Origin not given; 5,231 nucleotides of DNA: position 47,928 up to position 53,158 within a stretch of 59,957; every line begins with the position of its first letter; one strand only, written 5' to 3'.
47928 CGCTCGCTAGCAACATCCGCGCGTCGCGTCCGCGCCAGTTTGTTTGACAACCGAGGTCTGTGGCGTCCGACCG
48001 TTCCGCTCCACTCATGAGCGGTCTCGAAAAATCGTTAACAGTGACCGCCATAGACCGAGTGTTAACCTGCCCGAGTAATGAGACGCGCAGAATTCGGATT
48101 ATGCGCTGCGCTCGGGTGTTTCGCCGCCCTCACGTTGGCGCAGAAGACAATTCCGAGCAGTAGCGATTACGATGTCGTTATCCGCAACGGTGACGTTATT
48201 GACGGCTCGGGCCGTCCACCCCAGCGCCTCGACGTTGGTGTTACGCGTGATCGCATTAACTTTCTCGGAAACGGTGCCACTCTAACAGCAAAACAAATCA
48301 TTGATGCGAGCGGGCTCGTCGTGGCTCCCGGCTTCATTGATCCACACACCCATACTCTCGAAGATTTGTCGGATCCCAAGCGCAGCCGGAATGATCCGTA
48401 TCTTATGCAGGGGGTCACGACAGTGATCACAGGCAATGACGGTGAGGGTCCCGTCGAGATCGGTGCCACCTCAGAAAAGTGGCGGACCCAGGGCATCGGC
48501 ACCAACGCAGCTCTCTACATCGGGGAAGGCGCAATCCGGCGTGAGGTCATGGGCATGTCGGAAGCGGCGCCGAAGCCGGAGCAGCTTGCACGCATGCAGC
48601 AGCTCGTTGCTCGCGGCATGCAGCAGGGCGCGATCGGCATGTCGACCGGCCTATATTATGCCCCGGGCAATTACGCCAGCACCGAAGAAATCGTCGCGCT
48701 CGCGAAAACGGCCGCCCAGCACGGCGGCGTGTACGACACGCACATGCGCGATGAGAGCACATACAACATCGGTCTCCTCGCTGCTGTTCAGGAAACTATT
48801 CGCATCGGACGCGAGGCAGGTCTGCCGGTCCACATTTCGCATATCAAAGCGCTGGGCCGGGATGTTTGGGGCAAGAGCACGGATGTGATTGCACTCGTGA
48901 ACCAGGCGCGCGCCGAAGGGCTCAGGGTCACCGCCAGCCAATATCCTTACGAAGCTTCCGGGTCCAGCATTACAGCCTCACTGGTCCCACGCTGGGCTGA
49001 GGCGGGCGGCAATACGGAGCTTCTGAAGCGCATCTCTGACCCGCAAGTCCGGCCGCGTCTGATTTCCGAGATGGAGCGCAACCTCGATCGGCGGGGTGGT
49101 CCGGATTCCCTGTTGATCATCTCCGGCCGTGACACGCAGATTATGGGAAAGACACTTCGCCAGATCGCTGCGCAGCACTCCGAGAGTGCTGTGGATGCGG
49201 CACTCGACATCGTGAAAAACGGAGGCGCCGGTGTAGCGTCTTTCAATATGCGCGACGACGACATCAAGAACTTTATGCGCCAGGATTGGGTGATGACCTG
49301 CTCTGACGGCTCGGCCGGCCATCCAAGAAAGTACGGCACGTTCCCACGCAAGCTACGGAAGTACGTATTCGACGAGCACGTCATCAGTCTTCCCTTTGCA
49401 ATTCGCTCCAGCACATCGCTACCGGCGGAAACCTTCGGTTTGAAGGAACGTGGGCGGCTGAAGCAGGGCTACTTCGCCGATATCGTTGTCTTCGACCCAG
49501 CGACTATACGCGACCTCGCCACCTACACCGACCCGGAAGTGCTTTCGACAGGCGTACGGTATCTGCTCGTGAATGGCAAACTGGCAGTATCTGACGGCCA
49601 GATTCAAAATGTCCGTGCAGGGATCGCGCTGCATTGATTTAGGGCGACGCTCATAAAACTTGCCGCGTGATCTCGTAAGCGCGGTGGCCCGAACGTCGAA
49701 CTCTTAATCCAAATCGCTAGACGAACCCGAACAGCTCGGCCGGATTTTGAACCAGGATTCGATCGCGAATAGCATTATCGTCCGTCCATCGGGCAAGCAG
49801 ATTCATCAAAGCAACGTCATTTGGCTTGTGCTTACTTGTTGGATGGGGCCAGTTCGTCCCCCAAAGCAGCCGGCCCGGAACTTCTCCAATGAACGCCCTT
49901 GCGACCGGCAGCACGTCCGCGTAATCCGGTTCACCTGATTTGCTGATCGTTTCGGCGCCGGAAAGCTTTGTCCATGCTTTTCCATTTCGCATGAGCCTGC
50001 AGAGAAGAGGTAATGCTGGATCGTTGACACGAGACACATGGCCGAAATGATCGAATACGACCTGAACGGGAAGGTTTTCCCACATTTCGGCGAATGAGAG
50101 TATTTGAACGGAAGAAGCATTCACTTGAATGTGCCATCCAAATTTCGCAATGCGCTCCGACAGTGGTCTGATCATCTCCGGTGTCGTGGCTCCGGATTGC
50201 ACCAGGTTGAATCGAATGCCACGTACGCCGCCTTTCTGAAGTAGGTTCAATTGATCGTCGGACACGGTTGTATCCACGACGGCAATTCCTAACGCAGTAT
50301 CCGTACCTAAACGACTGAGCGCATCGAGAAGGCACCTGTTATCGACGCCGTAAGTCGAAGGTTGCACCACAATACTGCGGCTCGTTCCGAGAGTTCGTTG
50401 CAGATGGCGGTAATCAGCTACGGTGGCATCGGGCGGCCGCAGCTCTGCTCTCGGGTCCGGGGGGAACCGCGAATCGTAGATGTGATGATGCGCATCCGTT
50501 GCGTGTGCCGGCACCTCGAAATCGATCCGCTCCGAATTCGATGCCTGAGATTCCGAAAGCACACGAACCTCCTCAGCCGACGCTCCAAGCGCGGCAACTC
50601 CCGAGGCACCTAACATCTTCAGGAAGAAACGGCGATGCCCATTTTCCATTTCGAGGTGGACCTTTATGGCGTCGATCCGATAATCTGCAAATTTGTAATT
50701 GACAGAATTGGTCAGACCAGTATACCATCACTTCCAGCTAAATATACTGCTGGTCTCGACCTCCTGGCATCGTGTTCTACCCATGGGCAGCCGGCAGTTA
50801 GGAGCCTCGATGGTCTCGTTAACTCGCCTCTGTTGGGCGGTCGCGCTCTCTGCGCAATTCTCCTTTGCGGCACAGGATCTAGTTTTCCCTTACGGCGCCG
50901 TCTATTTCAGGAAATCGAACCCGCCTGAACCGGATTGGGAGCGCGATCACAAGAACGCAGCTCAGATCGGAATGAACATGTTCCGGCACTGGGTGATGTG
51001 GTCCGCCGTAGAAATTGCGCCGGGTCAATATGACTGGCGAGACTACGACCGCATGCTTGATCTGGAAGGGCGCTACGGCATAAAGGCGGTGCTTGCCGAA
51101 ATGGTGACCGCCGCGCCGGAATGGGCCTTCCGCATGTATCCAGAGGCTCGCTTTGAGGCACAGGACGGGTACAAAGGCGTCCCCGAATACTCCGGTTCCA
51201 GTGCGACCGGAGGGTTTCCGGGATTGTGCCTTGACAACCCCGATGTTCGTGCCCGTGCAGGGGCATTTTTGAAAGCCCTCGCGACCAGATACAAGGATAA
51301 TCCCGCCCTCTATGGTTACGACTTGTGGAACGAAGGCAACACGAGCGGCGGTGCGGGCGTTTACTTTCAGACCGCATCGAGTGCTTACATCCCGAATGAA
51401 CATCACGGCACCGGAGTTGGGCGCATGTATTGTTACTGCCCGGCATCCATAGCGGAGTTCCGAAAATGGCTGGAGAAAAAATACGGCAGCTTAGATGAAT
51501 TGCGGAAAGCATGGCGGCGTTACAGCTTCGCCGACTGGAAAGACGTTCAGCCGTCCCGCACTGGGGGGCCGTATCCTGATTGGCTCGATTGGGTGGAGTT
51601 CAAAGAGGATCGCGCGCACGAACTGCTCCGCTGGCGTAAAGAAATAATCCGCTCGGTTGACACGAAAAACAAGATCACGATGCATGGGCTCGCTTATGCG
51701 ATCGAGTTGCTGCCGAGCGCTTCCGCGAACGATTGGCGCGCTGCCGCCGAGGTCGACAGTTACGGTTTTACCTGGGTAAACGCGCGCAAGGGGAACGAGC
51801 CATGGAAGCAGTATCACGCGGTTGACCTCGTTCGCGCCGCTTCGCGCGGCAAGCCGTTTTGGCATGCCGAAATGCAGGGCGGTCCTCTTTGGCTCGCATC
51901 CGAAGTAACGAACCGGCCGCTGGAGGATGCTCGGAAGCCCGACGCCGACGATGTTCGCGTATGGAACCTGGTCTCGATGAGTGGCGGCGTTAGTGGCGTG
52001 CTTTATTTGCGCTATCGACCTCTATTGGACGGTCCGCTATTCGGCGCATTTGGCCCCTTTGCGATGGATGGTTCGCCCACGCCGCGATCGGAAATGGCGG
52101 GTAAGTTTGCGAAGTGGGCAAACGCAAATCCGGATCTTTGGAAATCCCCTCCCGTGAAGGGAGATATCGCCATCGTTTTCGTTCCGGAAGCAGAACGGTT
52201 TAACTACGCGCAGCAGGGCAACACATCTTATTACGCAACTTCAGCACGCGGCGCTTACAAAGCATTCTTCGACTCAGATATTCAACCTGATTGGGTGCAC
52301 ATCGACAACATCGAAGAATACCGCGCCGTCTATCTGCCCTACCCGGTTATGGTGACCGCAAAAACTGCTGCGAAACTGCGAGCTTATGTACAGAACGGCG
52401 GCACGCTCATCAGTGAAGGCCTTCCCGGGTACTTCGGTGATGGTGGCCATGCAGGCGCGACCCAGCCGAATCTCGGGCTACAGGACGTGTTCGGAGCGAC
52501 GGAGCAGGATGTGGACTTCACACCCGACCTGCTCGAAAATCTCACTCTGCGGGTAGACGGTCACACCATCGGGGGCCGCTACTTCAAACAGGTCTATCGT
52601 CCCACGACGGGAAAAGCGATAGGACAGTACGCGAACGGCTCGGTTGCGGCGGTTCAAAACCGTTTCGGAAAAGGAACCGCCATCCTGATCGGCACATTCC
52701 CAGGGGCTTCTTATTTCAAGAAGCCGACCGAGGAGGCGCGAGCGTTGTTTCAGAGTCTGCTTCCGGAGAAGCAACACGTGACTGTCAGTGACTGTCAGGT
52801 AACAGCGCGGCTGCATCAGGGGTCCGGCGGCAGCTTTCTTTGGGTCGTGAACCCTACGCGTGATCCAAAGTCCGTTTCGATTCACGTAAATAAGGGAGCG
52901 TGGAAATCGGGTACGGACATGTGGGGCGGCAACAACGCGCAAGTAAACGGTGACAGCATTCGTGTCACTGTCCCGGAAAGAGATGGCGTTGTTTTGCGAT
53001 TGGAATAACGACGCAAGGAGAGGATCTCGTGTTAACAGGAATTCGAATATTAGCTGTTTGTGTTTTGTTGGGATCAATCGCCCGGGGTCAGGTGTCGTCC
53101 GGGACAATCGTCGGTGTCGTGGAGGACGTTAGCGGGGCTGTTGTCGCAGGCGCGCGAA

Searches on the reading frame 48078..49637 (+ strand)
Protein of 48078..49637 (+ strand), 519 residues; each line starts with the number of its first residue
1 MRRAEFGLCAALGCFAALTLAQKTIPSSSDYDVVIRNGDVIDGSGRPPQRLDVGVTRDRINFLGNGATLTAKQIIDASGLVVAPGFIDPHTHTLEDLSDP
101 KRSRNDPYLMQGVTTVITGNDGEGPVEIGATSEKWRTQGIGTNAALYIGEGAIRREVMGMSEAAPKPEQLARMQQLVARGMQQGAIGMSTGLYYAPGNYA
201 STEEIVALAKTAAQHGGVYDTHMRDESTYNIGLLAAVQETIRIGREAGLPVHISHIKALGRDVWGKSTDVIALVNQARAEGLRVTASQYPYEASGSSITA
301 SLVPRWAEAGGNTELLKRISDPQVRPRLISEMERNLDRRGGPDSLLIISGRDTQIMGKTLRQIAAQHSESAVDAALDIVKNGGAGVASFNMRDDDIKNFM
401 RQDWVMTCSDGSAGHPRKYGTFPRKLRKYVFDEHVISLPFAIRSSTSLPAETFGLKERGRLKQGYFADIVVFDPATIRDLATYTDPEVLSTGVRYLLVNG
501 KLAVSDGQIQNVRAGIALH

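Call 7: search_protein_families(library=pfam, proteins=[window:48078-49637:+], max_evalue=0.01)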
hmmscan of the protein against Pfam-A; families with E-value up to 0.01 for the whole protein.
window:48078-49637:+ (519 aa): 2 families
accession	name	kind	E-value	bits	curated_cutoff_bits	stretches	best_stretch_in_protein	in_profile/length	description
PF07969.17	Amidohydro_3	-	8.8e-27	95.1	29.7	1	73-502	1-470/472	Amidohydrolase family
PF01979.26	Amidohydro_1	-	8.8e-11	42.1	25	1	405-501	245-343/345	Amidohydrolase family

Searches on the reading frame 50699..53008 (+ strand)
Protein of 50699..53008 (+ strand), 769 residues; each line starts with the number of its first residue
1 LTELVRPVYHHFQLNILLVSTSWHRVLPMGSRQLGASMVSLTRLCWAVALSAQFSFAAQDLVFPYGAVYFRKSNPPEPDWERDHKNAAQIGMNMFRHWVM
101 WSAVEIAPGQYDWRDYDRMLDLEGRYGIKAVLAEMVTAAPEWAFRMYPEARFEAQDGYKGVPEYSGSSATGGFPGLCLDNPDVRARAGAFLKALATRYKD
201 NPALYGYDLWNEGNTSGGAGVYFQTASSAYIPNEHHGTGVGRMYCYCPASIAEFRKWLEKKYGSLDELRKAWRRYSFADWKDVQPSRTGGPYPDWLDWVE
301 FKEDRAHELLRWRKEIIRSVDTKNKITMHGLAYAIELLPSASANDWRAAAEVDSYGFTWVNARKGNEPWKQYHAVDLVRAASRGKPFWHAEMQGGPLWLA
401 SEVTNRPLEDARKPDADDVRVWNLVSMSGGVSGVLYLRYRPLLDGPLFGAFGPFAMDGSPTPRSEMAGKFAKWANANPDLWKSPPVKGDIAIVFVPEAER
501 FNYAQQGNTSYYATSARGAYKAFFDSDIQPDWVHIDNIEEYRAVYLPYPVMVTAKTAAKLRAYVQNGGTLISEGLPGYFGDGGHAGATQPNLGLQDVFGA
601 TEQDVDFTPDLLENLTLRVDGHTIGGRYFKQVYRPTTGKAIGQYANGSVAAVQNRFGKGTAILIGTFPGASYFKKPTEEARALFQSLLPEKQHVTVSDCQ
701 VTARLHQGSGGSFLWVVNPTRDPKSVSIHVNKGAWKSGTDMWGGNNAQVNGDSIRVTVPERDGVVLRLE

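Call 59: search_protein_families(library=pfam, proteins=[window:50699-53008:+], max_evalue=0.001)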
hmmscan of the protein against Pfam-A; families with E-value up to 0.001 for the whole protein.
window:50699-53008:+ (769 aa): 4 families
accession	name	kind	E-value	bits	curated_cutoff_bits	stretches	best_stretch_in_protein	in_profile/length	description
PF02449.21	Glyco_hydro_42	-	2.3e-40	139.6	21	1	76-440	8-338/376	Beta-galactosidase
PF08532.16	Glyco_hydro_42M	-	3.9e-19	69.4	25.8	1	489-675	2-195/207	Beta-galactosidase trimerisation domain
PF01373.23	Glyco_hydro_14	-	0.00054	19.5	27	0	238-286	174-222/402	Glycosyl hydrolase family 14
PF17385.8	LBP_M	-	0.00057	20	25.2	1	555-669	85-201/221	Lacto-N-biose phosphorylase central domain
